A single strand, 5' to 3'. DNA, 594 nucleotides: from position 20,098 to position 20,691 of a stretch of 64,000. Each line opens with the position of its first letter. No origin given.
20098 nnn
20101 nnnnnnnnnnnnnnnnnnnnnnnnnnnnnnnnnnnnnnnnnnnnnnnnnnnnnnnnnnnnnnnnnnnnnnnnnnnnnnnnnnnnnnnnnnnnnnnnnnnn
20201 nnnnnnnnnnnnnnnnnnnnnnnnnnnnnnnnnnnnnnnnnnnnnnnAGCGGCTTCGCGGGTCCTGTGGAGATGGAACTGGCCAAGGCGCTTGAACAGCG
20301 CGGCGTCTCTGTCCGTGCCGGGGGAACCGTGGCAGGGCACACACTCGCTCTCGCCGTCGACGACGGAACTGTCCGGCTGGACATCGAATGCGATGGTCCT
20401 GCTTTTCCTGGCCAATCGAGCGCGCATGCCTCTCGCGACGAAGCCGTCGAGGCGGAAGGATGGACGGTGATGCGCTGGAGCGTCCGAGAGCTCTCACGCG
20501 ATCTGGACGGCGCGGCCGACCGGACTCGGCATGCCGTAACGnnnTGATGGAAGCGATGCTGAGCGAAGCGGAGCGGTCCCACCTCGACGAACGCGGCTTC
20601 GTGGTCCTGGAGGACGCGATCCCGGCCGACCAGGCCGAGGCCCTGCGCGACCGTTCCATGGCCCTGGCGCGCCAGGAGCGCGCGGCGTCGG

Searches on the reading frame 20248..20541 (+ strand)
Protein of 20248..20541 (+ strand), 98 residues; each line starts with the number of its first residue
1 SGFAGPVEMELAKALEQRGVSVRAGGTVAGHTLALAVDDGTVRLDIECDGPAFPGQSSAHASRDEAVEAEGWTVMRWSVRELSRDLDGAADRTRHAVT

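Call 62: search_solved_structures(query=A6, max_evalue=10, show_alignments=3)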
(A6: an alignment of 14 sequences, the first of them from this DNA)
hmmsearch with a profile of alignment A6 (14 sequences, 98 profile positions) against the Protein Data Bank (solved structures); distinct sequences matched with E-value up to 10: 82 (the best 60 are shown).
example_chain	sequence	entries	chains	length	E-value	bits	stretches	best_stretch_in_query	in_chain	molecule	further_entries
3hrl_A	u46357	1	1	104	0.00022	24.5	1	41-97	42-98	Endonuclease-Like Protein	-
5mak_A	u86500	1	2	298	0.001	22.4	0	9-43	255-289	R7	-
5ma3_A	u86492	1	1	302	0.0011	22.3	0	9-43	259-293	R11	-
5ma9_A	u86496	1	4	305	0.0011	22.3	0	9-43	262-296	R11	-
5lel_A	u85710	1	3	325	0.002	21.4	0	9-43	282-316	DD_Off7_10_3G124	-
5ma4_A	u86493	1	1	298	0.0021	21.4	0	9-43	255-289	K7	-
5ma5_A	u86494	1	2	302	0.0022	21.3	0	9-43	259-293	K11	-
9gtk_B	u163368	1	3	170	0.0045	20.3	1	9-44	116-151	DARPin 784_F5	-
6fpa_A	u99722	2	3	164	0.0057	20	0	9-43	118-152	DARPin 1238_G01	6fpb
4k5a_B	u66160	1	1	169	0.0074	19.6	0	9-43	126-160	Designed Ankyrin Repeat Protein 013_D12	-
6fp7_B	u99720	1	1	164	0.01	19.1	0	9-43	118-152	DARPin1238_E11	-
6fp8_B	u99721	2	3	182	0.017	18.5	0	9-44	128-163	DARPin1238_E11 | DARPin 1238_E11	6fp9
5lw1_A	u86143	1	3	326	0.017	18.4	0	9-43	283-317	DD_232_11_D12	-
5lem_A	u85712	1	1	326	0.018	18.4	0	9-43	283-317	DD_Off7_11_3G124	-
4k5b_A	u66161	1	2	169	0.022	18.1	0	9-43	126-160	Apoptosis regulator BCL-W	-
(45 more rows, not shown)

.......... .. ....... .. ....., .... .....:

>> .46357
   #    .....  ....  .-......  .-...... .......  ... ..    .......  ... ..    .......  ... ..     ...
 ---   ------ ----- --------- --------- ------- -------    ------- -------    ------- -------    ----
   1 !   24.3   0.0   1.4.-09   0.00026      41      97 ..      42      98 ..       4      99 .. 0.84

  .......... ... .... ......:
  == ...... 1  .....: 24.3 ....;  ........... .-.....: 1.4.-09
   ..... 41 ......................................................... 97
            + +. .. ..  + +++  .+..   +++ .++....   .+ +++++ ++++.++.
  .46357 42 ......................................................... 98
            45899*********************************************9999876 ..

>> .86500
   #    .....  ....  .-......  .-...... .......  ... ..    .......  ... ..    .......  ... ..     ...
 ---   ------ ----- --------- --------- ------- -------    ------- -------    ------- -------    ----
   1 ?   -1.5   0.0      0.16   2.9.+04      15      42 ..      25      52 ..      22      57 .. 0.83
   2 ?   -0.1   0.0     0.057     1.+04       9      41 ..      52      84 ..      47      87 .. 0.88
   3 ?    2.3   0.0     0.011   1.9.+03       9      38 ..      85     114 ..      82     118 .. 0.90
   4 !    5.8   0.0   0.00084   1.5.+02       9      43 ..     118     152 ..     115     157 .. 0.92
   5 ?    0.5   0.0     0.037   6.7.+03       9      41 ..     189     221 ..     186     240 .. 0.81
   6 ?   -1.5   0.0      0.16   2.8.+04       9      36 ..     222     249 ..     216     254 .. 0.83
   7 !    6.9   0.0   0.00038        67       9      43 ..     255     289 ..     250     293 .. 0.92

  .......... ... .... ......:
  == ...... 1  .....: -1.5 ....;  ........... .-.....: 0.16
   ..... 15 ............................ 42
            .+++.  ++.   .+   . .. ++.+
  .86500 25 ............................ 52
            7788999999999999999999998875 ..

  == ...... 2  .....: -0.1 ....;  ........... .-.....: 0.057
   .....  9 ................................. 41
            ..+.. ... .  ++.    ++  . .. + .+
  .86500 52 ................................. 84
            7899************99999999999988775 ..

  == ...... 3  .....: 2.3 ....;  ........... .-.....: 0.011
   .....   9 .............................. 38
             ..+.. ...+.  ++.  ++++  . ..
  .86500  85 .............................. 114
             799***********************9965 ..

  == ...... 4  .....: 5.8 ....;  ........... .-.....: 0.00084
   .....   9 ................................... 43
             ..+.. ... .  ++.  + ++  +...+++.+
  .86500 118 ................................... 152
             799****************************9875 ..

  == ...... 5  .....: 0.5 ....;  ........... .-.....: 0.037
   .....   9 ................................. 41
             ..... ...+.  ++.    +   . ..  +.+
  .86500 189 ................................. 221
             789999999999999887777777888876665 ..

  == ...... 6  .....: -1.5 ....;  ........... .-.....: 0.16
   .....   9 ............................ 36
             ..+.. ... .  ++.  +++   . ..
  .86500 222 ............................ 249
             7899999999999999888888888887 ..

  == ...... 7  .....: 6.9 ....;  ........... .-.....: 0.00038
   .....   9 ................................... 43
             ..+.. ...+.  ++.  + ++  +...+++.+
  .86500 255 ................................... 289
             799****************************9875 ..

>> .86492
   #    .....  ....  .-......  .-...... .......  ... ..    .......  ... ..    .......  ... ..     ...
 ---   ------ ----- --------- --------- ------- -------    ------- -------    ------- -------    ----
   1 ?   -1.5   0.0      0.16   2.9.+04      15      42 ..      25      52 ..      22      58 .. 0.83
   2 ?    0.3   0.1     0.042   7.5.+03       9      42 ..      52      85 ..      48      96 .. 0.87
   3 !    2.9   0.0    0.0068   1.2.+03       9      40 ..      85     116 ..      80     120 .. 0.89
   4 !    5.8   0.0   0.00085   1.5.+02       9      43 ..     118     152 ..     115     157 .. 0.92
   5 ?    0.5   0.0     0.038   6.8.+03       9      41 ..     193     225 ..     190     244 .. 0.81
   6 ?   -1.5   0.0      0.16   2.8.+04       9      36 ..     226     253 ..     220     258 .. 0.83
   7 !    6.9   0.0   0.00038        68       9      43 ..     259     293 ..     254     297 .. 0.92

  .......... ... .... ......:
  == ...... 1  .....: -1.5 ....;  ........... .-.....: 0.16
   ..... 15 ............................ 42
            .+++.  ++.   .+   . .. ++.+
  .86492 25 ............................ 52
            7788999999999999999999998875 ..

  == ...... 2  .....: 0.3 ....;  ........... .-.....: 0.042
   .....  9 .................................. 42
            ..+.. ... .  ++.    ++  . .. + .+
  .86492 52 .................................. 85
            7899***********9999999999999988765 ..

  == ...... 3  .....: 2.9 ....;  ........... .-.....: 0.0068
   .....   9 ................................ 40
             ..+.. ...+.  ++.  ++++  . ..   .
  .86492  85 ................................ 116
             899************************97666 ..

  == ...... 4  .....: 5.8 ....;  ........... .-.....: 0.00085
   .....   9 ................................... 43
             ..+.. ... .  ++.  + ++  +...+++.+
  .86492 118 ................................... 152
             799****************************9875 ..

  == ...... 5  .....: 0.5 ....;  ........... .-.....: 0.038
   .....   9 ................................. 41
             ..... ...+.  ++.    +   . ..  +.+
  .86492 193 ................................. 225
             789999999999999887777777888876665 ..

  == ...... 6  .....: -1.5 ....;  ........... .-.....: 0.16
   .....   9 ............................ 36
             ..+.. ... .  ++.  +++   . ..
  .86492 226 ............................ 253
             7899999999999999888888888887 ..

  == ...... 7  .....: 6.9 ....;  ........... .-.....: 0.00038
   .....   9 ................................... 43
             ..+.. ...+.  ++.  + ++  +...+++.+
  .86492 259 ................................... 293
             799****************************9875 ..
